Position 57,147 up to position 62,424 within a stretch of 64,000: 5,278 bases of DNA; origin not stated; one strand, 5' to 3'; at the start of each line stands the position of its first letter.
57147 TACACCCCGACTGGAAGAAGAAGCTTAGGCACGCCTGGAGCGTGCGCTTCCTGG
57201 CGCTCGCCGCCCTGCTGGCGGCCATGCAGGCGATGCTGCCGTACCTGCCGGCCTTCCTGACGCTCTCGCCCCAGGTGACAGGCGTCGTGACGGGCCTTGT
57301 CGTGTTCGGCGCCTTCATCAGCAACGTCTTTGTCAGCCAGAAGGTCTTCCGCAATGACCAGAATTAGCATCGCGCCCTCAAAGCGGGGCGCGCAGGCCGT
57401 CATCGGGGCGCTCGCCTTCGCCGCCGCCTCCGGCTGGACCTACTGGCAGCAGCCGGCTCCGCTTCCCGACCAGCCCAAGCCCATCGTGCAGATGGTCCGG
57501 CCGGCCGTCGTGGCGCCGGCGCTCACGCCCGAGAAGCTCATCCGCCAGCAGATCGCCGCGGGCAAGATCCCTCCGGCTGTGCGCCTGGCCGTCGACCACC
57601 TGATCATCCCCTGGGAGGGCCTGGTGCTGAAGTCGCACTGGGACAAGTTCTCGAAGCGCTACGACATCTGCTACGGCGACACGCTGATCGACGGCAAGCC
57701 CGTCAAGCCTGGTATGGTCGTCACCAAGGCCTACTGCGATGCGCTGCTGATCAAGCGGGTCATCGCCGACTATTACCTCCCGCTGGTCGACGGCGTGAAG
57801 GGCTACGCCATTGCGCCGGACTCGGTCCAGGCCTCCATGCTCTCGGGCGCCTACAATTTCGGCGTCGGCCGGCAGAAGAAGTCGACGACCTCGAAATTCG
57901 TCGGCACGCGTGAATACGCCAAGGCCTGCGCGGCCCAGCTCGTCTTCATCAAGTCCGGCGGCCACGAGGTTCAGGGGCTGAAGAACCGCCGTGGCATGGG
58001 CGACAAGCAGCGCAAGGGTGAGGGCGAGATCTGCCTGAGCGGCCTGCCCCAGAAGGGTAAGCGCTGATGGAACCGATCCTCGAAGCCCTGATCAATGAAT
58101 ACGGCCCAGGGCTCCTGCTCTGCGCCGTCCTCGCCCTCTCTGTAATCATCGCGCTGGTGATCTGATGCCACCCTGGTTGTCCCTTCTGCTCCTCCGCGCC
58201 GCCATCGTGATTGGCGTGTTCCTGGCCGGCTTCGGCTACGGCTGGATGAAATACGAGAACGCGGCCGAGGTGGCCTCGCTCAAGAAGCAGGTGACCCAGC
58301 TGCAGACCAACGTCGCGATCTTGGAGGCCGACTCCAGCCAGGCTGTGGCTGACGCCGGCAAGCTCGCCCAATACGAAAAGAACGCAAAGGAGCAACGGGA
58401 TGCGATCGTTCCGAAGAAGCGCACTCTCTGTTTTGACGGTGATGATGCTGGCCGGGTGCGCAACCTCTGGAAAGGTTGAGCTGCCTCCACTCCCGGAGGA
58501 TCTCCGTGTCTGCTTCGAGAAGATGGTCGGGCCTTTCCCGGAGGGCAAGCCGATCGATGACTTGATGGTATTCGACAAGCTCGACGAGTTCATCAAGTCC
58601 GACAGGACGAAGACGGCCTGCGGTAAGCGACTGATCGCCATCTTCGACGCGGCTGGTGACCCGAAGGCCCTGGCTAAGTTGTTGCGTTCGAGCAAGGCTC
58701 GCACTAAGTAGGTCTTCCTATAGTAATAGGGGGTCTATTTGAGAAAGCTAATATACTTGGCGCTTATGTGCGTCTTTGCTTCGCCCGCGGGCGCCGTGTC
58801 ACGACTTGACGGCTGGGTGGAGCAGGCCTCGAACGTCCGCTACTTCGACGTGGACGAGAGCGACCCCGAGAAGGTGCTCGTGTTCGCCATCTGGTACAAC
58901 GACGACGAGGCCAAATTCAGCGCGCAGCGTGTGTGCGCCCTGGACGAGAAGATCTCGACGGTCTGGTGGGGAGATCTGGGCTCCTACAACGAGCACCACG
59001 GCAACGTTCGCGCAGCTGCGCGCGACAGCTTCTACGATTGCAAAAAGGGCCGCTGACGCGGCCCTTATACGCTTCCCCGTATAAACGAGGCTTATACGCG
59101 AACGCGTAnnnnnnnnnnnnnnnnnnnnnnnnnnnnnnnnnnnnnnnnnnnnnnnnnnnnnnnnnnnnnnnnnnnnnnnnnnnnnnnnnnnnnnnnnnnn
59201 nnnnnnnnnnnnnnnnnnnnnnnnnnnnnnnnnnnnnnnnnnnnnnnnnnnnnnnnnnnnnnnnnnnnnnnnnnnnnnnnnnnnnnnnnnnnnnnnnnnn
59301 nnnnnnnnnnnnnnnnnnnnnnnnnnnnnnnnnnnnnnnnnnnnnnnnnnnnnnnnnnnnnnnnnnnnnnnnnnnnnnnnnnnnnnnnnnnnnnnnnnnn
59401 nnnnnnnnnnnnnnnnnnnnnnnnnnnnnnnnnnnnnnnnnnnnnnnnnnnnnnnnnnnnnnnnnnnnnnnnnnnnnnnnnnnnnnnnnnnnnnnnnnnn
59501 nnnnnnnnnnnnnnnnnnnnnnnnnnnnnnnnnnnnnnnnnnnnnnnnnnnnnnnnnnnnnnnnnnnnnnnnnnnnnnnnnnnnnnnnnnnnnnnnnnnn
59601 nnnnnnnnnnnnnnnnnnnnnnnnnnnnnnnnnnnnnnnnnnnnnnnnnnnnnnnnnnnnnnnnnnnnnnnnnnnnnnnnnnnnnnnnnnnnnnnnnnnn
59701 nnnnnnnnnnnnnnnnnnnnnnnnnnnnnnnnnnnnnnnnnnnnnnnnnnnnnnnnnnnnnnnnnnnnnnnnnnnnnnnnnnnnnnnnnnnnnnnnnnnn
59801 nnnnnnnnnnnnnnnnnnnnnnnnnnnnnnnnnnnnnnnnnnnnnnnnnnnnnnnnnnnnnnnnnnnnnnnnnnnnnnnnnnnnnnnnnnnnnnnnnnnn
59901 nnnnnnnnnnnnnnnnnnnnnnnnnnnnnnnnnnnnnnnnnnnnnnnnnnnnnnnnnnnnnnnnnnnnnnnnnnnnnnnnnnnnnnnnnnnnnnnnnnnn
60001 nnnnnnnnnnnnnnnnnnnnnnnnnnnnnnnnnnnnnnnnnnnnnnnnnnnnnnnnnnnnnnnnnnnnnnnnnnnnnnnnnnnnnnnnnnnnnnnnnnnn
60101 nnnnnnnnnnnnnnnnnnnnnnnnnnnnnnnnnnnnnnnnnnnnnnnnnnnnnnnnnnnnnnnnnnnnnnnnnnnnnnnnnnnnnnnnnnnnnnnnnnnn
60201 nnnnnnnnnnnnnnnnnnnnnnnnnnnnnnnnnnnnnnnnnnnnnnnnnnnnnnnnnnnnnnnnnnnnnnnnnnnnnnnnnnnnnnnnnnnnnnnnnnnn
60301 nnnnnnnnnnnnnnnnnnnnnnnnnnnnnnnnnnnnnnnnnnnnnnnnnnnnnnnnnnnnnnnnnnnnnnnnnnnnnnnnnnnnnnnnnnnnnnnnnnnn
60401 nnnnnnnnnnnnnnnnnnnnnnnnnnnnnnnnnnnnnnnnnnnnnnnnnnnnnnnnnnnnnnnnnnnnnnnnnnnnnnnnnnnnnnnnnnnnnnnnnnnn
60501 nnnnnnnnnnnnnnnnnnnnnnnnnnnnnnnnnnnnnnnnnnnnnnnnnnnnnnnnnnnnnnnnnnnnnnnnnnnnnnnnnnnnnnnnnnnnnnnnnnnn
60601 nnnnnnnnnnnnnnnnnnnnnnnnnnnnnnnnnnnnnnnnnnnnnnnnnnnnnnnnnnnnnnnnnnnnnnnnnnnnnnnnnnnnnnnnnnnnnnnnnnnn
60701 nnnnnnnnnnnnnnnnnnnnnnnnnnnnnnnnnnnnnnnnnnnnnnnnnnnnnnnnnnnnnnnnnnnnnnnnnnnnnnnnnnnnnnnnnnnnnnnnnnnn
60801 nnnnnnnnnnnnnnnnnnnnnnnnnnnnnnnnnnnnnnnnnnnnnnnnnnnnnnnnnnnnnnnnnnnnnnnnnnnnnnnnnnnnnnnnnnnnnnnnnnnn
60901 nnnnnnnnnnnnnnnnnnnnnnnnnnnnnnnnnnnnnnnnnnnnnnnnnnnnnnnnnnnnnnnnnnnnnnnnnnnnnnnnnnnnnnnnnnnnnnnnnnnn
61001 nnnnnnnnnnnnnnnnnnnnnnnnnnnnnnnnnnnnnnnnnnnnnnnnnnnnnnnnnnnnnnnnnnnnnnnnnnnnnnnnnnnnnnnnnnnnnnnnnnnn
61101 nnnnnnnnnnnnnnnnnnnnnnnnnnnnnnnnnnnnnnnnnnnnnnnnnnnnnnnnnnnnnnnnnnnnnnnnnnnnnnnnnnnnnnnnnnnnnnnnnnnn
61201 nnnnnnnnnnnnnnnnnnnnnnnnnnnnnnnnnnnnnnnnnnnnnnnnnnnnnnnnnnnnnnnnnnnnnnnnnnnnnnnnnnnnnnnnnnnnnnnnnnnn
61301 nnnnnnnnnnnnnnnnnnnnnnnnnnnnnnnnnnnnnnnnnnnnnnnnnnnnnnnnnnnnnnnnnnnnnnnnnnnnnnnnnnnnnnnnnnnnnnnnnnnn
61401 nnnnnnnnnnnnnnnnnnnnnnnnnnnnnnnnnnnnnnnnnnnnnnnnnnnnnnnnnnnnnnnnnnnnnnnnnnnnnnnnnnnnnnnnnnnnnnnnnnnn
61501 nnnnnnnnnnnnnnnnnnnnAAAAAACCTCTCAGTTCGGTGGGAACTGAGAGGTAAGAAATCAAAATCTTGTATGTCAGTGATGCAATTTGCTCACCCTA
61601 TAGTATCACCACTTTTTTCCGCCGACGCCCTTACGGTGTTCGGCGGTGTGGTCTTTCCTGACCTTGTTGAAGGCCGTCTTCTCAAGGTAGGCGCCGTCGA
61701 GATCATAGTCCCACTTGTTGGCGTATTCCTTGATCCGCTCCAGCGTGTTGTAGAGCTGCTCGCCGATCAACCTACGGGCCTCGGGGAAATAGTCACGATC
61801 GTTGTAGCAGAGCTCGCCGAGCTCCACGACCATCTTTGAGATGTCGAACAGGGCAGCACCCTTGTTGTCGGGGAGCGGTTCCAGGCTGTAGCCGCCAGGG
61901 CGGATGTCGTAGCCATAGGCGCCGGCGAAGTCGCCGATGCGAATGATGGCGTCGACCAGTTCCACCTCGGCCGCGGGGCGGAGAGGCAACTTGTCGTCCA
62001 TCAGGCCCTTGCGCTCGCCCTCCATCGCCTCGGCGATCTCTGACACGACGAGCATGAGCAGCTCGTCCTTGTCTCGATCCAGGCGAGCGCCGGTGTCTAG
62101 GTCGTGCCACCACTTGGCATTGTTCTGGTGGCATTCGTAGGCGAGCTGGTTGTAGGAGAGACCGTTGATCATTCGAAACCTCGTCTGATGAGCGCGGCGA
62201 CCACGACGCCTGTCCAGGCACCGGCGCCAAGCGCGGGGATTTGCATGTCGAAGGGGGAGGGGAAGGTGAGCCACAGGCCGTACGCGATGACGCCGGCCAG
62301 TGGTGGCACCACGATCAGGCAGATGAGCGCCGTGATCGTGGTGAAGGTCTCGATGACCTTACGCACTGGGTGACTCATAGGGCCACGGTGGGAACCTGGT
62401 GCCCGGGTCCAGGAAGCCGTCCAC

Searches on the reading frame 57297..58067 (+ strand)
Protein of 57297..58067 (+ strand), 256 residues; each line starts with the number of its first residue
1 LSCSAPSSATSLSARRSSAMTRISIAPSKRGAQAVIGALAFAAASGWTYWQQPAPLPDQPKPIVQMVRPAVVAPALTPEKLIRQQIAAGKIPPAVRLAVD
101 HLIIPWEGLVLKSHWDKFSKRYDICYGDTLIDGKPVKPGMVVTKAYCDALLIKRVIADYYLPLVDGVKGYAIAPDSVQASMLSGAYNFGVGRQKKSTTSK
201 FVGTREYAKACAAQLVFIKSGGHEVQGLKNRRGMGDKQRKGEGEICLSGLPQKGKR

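Call 54: search_protein_families(library=pfam, proteins=[window:57297-58067:+], max_evalue=0.001)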
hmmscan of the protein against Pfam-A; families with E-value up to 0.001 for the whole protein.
window:57297-58067:+ (256 aa): 1 family
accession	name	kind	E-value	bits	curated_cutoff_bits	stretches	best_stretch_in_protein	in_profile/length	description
PF00959.24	Phage_lysozyme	-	3.5e-16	60.1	22.3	1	106-232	3-122/125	Phage lysozyme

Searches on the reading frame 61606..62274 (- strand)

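Call 54: search_protein_families(library=pfam, proteins=[window:61606-62274:-], max_evalue=0.001)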
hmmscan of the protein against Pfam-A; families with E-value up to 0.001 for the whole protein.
window:61606-62274:- (222 aa): 0 families

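Call 56: search_protein_families(library=phrogs, proteins=[window:61606-62274:-], max_evalue=0.001)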
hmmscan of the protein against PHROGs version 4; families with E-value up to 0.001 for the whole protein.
window:61606-62274:- (222 aa): 4 families
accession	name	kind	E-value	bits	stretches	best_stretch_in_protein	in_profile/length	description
phrog_5658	-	other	1e-46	161.1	1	16-222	281-421/421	pyrophosphatase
phrog_6945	-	unknown function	1.3e-29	104.5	2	33-124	151-240/270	-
phrog_9236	-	other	1.1e-13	52.4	2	99-213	82-190/191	pyrophosphatase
phrog_3301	-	other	2.7e-12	47.9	1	11-123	22-145/169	pyrophosphatase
